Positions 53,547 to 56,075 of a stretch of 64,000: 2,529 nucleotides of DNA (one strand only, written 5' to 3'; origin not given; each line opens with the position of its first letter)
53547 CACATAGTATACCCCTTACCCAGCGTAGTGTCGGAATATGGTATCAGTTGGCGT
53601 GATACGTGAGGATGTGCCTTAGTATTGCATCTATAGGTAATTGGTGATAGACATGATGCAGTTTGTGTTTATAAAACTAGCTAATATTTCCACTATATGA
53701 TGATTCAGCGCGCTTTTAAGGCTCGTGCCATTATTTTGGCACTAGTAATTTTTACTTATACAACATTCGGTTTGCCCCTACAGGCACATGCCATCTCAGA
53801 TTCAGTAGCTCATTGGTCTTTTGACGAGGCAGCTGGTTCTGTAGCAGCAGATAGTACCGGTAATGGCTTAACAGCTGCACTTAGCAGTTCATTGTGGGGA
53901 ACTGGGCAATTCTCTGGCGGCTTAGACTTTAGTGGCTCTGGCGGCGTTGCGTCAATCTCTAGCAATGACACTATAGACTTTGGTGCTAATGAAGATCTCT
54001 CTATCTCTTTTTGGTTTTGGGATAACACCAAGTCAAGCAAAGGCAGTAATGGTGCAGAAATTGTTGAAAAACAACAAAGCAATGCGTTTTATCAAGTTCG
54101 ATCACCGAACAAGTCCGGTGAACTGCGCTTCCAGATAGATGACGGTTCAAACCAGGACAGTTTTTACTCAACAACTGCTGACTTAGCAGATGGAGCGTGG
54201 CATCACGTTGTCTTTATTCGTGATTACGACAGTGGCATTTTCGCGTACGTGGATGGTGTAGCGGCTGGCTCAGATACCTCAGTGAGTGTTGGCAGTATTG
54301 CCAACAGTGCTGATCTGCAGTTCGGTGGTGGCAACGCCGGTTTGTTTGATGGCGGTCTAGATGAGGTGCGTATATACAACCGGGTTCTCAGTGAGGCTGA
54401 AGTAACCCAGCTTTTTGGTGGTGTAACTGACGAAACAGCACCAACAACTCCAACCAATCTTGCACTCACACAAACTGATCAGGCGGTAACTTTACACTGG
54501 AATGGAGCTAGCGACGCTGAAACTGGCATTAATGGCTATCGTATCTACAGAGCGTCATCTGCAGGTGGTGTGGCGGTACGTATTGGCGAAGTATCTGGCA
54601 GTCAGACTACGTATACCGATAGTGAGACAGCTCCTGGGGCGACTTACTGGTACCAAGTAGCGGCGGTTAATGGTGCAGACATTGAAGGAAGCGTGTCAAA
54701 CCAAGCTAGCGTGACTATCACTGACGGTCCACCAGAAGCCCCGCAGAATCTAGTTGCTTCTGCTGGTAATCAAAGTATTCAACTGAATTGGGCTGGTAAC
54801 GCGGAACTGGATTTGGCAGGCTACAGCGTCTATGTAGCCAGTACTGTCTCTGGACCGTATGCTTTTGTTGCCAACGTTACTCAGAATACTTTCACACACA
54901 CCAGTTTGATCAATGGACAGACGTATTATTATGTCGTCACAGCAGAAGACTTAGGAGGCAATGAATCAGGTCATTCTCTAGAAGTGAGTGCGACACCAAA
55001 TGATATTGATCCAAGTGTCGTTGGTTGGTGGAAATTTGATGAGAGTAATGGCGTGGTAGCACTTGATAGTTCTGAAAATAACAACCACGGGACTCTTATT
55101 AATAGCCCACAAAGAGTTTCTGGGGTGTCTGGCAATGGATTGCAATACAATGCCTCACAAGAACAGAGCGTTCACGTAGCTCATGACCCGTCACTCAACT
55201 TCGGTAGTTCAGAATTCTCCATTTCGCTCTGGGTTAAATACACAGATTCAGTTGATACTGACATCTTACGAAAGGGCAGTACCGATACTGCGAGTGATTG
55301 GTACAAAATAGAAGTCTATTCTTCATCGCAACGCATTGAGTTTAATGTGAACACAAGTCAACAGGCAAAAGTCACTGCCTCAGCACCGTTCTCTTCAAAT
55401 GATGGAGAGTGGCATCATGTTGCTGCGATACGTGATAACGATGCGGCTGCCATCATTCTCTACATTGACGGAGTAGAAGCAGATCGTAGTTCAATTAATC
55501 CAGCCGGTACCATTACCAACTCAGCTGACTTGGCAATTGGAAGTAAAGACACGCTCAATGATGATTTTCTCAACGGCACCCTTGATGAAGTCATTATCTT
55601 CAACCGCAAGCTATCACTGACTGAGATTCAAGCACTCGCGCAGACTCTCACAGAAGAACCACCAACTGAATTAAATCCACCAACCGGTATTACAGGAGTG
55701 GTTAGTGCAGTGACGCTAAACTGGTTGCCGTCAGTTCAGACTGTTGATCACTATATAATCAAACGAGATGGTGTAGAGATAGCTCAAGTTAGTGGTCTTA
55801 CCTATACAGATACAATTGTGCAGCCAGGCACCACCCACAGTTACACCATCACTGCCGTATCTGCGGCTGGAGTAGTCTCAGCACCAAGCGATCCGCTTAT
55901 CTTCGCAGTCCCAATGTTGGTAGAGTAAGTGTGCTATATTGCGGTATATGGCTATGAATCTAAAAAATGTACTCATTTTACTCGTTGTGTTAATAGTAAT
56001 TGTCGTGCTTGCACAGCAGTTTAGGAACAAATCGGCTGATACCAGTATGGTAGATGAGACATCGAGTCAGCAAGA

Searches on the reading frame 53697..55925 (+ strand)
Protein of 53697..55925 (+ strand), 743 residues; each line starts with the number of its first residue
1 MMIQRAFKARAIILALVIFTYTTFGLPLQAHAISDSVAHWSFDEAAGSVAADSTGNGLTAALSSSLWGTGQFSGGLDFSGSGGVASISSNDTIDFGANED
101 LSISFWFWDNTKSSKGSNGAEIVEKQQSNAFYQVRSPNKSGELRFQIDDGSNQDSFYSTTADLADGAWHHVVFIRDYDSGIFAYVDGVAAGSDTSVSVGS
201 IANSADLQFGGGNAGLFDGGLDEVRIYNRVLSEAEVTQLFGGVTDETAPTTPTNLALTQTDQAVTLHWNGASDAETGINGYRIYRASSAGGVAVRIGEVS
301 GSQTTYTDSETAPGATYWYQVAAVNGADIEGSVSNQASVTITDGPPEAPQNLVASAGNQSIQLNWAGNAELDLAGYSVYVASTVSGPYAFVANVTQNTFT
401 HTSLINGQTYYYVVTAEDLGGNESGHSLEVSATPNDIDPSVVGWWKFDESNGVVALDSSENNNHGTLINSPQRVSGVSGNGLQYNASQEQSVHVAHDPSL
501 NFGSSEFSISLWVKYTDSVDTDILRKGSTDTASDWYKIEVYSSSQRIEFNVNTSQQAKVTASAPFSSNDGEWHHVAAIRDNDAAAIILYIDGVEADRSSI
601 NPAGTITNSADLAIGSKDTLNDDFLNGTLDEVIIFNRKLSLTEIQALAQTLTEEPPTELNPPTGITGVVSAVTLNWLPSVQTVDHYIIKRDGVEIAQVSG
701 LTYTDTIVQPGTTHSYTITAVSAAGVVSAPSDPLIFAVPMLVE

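Call 58: search_protein_families(library=pfam, proteins=[window:53697-55925:+], max_evalue=0.0001)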
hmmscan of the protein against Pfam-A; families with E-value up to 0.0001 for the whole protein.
window:53697-55925:+ (743 aa): 5 families
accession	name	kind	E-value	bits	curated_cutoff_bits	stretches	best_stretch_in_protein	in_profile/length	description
PF13385.13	Laminin_G_3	-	2e-50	171.3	27.6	2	494-645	7-151/151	Concanavalin A-like lectin/glucanases superfamily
PF07953.20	Toxin_R_bind_N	-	2.9e-17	63.4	23.8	1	455-639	4-191/191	Clostridium neurotoxin, N-terminal receptor binding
PF00041.27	fn3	-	6e-16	58.9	25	1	251-329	2-74/84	Fibronectin type III domain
PF02210.31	Laminin_G_2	-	2.8e-15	57.3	22.9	2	533-617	18-99/126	Laminin G domain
PF00054.30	Laminin_G_1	-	1.8e-09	38.3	24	0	529-599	15-80/131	Laminin G domain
